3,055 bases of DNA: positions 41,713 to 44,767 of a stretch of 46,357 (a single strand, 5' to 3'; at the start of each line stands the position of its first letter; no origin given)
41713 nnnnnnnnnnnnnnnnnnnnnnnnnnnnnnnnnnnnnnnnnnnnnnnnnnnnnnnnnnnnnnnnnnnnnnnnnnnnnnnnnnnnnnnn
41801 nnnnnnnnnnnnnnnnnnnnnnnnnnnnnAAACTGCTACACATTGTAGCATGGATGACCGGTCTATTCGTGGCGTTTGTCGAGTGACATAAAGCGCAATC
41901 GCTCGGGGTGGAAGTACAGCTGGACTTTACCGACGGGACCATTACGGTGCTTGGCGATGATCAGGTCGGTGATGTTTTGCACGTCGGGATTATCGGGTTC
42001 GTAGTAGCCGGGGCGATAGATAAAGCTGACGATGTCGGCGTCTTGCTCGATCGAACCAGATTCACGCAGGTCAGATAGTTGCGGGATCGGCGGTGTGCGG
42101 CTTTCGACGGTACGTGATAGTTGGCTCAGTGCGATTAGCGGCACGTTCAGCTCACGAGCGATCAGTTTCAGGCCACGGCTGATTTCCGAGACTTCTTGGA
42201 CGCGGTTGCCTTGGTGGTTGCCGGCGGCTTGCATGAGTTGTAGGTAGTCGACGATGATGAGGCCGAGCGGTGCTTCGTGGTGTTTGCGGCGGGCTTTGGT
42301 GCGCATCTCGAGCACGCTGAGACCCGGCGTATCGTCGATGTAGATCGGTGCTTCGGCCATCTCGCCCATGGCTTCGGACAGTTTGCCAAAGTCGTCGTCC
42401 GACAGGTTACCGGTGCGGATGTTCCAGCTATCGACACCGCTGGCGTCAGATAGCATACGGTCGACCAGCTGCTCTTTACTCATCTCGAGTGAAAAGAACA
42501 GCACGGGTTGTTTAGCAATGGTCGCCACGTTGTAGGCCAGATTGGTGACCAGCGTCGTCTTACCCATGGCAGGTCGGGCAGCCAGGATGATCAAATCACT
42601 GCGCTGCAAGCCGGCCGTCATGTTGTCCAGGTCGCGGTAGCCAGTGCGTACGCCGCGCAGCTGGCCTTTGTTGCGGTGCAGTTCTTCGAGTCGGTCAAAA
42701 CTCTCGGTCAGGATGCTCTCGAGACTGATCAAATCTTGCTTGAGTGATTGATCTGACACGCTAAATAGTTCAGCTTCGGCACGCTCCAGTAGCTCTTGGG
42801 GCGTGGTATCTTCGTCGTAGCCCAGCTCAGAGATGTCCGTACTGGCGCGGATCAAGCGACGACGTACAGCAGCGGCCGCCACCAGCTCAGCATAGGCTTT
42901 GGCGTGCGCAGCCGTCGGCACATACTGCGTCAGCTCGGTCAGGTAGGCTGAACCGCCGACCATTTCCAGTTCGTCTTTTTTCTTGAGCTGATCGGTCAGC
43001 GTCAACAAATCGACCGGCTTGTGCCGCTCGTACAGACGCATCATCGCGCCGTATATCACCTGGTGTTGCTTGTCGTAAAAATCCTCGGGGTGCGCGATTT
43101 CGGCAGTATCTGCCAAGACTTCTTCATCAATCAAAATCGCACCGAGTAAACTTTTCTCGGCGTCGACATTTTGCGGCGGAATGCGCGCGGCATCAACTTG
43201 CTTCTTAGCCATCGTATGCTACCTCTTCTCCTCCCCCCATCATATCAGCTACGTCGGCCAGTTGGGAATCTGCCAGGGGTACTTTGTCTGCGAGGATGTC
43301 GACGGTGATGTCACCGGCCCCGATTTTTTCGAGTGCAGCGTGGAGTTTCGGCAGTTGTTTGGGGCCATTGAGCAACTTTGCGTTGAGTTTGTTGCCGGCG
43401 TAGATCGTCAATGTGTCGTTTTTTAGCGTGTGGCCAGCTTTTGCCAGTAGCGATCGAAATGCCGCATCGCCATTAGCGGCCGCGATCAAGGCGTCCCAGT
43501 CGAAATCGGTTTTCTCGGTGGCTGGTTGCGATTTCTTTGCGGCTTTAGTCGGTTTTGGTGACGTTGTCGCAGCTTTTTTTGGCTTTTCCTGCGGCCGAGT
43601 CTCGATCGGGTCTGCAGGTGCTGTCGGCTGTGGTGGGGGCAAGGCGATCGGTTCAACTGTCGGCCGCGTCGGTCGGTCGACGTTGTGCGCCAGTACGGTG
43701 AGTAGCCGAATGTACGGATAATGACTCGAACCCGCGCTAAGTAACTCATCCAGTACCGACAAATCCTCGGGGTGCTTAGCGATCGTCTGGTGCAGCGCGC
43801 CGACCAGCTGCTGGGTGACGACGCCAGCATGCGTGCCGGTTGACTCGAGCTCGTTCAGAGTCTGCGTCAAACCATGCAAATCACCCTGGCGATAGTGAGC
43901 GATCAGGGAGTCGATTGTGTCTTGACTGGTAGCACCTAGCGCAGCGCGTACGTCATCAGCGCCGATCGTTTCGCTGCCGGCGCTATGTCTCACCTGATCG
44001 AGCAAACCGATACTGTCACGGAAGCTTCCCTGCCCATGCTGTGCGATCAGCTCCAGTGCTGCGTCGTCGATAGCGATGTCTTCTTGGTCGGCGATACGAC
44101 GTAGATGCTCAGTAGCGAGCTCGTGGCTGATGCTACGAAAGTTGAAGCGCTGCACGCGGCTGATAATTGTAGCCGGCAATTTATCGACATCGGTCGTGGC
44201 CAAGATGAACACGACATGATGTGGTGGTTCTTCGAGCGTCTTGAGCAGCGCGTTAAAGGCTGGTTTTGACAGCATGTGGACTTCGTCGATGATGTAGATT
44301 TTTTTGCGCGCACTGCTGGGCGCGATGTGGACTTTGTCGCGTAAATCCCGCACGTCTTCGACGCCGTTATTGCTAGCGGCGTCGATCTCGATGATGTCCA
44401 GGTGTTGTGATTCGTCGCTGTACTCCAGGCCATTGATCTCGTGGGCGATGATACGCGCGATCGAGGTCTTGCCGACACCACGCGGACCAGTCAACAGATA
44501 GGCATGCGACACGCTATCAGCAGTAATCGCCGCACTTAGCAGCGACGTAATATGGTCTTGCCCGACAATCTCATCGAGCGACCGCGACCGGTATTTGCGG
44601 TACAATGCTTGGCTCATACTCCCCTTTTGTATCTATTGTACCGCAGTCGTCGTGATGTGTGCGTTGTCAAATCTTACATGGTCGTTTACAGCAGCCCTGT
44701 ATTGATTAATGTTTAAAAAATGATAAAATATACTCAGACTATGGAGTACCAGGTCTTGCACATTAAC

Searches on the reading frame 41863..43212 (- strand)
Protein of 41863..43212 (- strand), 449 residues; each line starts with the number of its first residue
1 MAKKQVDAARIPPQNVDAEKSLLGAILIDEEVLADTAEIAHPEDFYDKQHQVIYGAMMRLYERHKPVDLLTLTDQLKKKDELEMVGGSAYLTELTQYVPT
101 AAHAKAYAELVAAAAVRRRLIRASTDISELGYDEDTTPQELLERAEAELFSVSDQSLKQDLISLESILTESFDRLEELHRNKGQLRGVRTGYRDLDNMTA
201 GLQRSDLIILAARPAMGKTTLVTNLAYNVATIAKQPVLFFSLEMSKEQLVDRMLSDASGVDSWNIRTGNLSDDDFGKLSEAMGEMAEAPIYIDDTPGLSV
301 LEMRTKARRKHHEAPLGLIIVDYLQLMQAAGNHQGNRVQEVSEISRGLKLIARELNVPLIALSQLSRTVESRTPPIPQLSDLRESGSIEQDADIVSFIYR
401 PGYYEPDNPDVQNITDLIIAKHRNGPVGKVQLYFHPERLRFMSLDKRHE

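Call 16: search_protein_families(library=pfam, proteins=[window:41863-43212:-], max_evalue=0.001)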
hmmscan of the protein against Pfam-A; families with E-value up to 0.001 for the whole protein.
window:41863-43212:- (449 aa): 4 families
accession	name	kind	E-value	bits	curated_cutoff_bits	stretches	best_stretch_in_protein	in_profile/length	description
PF03796.21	DnaB_C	-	9.3e-106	353.3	27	1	187-442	1-254/255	DnaB-like helicase C terminal domain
PF00772.26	DnaB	-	3.8e-35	120.5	23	1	12-112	2-102/103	DnaB-like helicase N terminal domain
PF13481.12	AAA_25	-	1.7e-11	44.5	27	1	202-365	30-190/195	AAA domain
PF06745.19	ATPase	-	3.8e-05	23.6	26.6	1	188-254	1-68/231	KaiC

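Call 20: find_homologous_proteins(query=window:41863-43209:-, max_evalue=1e-30)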
Query window:41863-43209:- (448 aa): 8000 proteins with E <= 1e-30 among 8000 candidates; the best 120 are listed.
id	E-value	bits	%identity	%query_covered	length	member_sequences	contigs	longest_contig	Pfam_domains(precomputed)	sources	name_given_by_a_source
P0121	7.5e-289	975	100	100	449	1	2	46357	PF03796.22,PF00772.27,PF13481.13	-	-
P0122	1.5e-276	935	95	100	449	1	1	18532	PF03796.22,PF00772.27,PF13481.13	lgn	-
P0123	1.6e-273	925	93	100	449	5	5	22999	PF03796.22,PF00772.27,PF13481.13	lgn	-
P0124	1.0e-266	902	90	100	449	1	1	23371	PF03796.22,PF00772.27,PF13481.13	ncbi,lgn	-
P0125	1.1e-266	902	90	100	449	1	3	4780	PF03796.22,PF00772.27,PF13481.13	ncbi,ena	-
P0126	7.8e-266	899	90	100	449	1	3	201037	PF03796.22,PF00772.27,PF13481.13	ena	-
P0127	1.6e-265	898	90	100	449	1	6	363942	PF03796.22,PF00772.27,PF13481.13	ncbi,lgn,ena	-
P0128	4.8e-265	897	90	100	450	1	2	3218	PF03796.22,PF00772.27,PF13481.13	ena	-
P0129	1.7e-264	895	89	100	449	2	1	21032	PF03796.22,PF00772.27,PF13481.13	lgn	-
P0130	2.6e-264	894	89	100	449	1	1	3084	PF03796.22,PF00772.27,PF13481.13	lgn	-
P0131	9.1e-264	893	89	100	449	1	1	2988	PF03796.22,PF00772.27,PF13481.13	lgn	-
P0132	1.0e-263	893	90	99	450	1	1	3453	PF03796.22,PF00772.27,PF13481.13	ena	-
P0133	1.7e-263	892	90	100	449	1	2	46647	PF03796.22,PF00772.27,PF13481.13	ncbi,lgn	-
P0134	2.2e-263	891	90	100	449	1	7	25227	PF03796.22,PF00772.27,PF13481.13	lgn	-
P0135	2.3e-263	891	90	100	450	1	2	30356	PF03796.22,PF00772.27,PF13481.13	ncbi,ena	-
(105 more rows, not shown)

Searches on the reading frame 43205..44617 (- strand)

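Call 16: search_protein_families(library=pfam, proteins=[window:43205-44617:-], max_evalue=0.001)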
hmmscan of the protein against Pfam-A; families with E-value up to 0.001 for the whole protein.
window:43205-44617:- (470 aa): 10 families
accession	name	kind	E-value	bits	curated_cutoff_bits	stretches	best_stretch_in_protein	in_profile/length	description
PF13177.12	DNA_pol3_delta2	-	3.4e-32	112.1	27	1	20-163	2-160/161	DNA polymerase III, delta subunit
PF00004.35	AAA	-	2.5e-16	60.7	21.2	1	40-158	1-126/131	ATPase family associated with various cellular activities (AAA)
PF22608.2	DNAX_ATPase_lid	-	1.2e-10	41.4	27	1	170-208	4-42/49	DNA polymerase III clamp loader subunit, ATPase lid domain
PF05496.18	RuvB_N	-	2e-08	34.6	27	1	10-130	2-110/159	Holliday junction DNA helicase RuvB P-loop domain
PF13401.12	AAA_22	-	3.7e-07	30.9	27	1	40-142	8-123/130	AAA domain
PF13173.12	AAA_14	-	4.8e-07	30.3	27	1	38-131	3-88/129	AAA domain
PF07728.20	AAA_5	-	1.1e-06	29.2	22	1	41-132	3-94/139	AAA domain (dynein-related subfamily)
PF13604.12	AAA_30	-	2.2e-05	24.7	27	0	38-190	19-168/191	AAA domain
PF13245.12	AAA_19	-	3.6e-05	24.4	25.1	0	103-138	89-123/134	AAA domain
PF13191.12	AAA_16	-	0.00012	23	32.6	1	20-62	5-49/167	AAA ATPase domain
